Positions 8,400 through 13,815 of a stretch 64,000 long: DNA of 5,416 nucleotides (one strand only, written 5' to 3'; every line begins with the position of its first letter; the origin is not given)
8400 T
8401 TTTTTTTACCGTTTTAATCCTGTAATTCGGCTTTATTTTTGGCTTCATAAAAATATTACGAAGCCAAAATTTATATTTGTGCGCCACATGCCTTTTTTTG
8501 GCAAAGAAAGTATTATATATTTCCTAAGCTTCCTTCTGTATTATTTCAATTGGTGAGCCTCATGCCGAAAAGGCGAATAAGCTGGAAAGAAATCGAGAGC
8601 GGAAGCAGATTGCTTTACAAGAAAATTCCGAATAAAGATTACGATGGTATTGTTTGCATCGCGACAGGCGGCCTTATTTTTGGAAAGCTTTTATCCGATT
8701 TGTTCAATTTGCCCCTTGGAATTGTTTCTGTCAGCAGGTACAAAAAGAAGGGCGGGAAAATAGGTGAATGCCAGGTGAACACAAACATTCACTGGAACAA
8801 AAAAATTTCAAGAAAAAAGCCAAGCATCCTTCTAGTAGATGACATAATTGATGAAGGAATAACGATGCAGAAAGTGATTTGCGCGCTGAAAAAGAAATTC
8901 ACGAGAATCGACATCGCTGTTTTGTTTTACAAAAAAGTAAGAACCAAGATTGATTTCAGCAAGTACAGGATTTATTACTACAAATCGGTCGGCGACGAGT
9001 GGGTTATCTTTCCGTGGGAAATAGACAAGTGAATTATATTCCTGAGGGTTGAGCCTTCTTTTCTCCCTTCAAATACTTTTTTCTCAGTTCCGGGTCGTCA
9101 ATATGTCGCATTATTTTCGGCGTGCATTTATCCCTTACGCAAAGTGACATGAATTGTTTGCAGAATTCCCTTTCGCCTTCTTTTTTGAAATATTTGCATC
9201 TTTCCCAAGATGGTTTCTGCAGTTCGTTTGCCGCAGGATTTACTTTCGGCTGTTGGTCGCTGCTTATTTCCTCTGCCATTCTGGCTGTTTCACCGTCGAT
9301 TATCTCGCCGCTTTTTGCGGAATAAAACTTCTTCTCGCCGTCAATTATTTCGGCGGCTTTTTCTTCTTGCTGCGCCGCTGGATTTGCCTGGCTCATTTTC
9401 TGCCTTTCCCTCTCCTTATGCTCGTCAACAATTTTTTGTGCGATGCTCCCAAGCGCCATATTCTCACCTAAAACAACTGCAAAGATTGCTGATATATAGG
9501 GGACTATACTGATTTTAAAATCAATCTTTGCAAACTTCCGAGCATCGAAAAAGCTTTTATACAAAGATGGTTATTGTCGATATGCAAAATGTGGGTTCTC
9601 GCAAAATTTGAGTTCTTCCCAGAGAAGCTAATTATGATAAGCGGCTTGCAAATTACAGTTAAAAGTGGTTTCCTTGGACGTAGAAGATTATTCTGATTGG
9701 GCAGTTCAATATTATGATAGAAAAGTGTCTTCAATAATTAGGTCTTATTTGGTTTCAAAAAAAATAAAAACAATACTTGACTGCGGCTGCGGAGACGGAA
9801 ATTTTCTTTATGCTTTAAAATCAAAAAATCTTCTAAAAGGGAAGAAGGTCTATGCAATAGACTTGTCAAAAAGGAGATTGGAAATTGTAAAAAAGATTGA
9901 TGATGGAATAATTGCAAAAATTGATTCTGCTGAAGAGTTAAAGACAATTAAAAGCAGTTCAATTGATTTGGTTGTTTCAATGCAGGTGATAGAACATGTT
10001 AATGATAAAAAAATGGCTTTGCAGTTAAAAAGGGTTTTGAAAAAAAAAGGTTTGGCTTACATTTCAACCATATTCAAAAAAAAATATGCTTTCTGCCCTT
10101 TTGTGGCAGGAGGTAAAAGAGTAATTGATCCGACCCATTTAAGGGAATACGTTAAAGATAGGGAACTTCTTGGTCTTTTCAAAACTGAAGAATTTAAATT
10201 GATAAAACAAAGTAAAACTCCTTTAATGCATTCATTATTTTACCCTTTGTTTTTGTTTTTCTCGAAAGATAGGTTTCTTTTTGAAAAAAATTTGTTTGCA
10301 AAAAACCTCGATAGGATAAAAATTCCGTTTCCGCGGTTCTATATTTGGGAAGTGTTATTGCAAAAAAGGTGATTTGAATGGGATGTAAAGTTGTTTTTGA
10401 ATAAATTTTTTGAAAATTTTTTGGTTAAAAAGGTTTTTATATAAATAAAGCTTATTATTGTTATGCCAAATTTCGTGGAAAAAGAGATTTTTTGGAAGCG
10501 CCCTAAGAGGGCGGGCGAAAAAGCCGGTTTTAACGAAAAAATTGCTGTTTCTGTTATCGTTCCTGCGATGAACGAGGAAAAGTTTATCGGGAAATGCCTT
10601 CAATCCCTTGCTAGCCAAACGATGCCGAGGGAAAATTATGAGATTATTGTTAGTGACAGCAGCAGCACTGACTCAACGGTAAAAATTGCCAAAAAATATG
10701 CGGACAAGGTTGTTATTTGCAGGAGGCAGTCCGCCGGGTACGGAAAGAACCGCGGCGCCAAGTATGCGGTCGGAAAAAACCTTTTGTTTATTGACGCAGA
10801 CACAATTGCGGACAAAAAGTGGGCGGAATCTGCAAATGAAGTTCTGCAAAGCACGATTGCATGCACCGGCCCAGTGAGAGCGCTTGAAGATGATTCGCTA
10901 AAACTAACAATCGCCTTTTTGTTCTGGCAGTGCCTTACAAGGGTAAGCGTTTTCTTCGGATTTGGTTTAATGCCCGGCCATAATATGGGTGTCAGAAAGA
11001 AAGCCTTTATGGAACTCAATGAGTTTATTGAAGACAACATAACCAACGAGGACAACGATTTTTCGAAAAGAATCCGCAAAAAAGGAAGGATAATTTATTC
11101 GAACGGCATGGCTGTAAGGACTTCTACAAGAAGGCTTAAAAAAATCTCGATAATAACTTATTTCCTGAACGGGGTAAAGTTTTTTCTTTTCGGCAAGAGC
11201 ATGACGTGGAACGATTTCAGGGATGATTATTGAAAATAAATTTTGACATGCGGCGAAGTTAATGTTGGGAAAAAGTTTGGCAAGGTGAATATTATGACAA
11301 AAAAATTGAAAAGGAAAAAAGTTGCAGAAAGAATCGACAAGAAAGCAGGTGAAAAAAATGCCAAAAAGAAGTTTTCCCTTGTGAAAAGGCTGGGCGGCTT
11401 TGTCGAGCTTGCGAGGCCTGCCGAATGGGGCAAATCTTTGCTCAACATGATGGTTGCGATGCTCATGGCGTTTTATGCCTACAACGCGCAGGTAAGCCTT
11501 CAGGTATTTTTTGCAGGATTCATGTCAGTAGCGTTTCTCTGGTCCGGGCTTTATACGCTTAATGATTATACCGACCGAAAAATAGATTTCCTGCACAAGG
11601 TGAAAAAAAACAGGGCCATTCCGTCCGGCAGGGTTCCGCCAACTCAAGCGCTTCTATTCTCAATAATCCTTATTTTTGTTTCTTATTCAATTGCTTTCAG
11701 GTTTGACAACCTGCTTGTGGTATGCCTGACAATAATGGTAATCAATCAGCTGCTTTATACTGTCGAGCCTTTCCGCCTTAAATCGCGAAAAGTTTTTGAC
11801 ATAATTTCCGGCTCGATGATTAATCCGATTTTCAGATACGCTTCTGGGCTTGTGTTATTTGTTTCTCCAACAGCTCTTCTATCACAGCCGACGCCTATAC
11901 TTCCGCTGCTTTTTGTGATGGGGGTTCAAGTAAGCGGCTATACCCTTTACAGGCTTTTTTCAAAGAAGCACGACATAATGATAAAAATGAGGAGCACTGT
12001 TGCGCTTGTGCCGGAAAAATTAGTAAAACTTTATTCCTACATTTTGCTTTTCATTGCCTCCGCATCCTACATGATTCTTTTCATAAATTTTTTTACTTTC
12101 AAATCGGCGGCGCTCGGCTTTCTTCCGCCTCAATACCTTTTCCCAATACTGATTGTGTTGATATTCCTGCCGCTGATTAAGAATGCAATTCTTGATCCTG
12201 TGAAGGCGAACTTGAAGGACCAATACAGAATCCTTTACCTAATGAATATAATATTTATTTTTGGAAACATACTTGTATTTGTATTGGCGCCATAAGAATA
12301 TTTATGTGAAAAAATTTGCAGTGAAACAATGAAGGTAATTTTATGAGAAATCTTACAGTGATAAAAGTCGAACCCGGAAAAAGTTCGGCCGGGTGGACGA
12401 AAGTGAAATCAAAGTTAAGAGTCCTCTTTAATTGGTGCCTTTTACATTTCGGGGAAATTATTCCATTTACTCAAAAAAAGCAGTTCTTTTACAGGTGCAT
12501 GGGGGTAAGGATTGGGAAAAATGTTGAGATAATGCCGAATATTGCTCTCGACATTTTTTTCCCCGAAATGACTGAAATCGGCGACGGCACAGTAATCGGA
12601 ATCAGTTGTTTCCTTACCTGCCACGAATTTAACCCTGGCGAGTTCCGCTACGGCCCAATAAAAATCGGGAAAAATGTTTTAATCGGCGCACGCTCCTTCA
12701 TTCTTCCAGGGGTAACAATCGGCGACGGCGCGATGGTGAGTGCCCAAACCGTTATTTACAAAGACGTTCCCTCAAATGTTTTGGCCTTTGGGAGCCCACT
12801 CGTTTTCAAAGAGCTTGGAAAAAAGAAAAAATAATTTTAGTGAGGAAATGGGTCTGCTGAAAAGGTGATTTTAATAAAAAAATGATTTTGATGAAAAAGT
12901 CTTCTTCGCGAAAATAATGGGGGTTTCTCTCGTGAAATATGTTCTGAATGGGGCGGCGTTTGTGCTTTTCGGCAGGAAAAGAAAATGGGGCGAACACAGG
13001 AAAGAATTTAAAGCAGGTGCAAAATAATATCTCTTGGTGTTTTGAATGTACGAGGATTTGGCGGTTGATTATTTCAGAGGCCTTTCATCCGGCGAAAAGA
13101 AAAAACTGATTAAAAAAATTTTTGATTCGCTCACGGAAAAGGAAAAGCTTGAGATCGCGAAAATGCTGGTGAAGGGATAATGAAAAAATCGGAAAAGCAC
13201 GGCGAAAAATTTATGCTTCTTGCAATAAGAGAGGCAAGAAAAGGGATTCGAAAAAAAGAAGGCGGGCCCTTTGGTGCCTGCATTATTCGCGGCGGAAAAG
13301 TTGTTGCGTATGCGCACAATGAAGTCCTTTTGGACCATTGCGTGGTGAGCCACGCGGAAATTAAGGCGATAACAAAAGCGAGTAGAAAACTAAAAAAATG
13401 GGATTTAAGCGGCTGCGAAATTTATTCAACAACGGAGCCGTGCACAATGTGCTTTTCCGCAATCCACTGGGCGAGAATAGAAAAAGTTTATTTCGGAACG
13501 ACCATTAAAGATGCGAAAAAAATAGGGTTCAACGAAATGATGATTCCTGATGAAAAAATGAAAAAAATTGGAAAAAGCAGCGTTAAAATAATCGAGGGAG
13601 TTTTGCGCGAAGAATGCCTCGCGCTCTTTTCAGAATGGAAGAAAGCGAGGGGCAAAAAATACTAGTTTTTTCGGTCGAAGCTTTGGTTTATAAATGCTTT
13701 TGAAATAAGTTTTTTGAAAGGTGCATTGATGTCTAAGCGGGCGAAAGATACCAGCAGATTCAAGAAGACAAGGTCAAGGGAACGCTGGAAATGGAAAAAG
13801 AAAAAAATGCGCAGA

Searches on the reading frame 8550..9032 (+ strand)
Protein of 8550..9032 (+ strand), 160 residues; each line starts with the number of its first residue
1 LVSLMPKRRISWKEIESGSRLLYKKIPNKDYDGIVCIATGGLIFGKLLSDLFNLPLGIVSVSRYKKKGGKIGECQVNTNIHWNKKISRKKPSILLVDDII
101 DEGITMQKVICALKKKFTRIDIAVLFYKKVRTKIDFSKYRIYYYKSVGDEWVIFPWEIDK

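Call 75: search_protein_families(library=pfam, proteins=[window:8550-9032:+], max_evalue=0.0001)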
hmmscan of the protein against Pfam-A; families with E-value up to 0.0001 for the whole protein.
window:8550-9032:+ (160 aa): 1 family
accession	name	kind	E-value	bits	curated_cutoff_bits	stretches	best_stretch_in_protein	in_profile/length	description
PF00156.33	Pribosyltran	-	9.6e-18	64.4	26.3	1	20-136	17-135/158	Phosphoribosyl transferase domain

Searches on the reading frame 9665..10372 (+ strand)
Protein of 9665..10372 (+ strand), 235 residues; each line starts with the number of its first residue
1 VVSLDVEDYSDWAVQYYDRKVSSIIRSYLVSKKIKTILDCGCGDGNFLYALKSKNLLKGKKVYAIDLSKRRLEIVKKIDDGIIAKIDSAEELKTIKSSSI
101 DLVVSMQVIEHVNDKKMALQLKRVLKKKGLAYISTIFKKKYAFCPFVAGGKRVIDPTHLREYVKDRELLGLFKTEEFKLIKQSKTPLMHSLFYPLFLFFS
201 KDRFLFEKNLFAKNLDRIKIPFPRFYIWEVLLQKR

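Call 75: search_protein_families(library=pfam, proteins=[window:9665-10372:+], max_evalue=0.0001)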
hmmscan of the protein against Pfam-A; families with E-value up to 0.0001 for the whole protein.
window:9665-10372:+ (235 aa): 8 families
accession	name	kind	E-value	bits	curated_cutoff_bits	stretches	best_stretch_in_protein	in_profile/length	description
PF08241.18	Methyltransf_11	-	3.1e-14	53.8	21.2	1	38-133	1-95/95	Methyltransferase domain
PF13847.12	Methyltransf_31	-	1.9e-13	50.8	27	1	33-137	3-113/145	Methyltransferase domain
PF13489.12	Methyltransf_23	-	2.6e-12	47.2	27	1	31-138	20-121/164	Methyltransferase domain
PF13649.12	Methyltransf_25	-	6.9e-12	46.3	27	1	37-129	1-97/97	Methyltransferase domain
PF08242.18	Methyltransf_12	-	5e-10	40.4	30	1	38-129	1-96/98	Methyltransferase domain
PF07021.18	MetW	-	1.3e-06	28.6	21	1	36-120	16-96/193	Methionine biosynthesis protein MetW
PF02353.26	CMAS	-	5.3e-05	23.1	27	1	32-140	61-171/273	Mycolic acid cyclopropane synthetase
PF01728.25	FtsJ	-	6e-05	23.5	24.1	1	23-105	11-97/181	FtsJ-like methyltransferase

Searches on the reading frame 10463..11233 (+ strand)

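Call 75: search_protein_families(library=pfam, proteins=[window:10463-11233:+], max_evalue=0.0001)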
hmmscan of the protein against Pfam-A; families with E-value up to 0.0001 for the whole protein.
window:10463-11233:+ (256 aa): 4 families
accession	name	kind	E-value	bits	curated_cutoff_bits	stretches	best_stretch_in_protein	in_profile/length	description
PF00535.33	Glycos_transf_2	-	3.1e-25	89.5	23.3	1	30-184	1-166/168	Glycosyl transferase family 2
PF13641.12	Glyco_tranf_2_3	-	3e-10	40.9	27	1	29-224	3-215/230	Glycosyltransferase like family 2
PF10111.15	Glyco_tranf_2_2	-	9.7e-07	29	27.3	1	30-118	1-96/276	Glycosyltransferase like family 2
PF13632.12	Glyco_trans_2_3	-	8.4e-06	26.2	27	1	108-213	3-115/198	Glycosyl transferase family group 2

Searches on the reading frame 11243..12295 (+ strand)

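Call 76: search_protein_families(library=pfam, proteins=[window:11243-12295:+], max_evalue=0.0001)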
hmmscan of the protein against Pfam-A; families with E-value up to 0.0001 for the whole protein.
window:11243-12295:+ (350 aa): 1 family
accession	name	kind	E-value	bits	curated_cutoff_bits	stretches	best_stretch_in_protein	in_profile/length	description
PF01040.23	UbiA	-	6.8e-22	78.4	34.2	1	69-294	2-219/250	UbiA prenyltransferase family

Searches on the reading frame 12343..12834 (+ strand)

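Call 76: search_protein_families(library=pfam, proteins=[window:12343-12834:+], max_evalue=0.0001)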
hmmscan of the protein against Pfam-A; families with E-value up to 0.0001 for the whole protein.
window:12343-12834:+ (163 aa): 2 families
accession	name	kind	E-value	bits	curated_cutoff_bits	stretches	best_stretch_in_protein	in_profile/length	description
PF00132.30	Hexapep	-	6.3e-14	51.4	27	1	106-139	2-35/36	Bacterial transferase hexapeptide (six repeats)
PF14602.12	Hexapep_2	-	6.2e-12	45.5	27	1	105-139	1-33/34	Hexapeptide repeat of succinyl-transferase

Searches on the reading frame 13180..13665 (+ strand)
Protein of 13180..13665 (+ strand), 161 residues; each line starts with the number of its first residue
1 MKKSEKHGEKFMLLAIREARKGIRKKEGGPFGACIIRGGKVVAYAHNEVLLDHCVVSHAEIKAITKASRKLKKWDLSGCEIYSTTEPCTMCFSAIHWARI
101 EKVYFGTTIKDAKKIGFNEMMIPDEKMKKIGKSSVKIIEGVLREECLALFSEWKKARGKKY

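Call 76: search_protein_families(library=pfam, proteins=[window:13180-13665:+], max_evalue=0.0001)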
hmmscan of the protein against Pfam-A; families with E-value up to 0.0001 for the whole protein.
window:13180-13665:+ (161 aa): 2 families
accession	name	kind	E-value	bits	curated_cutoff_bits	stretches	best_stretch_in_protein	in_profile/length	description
PF00383.29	dCMP_cyt_deam_1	-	4.3e-25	88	25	1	8-107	4-102/102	Cytidine and deoxycytidylate deaminase zinc-binding region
PF14437.12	MafB19-deam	-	3.8e-22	79.2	27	1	9-122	4-118/142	MafB19-like deaminase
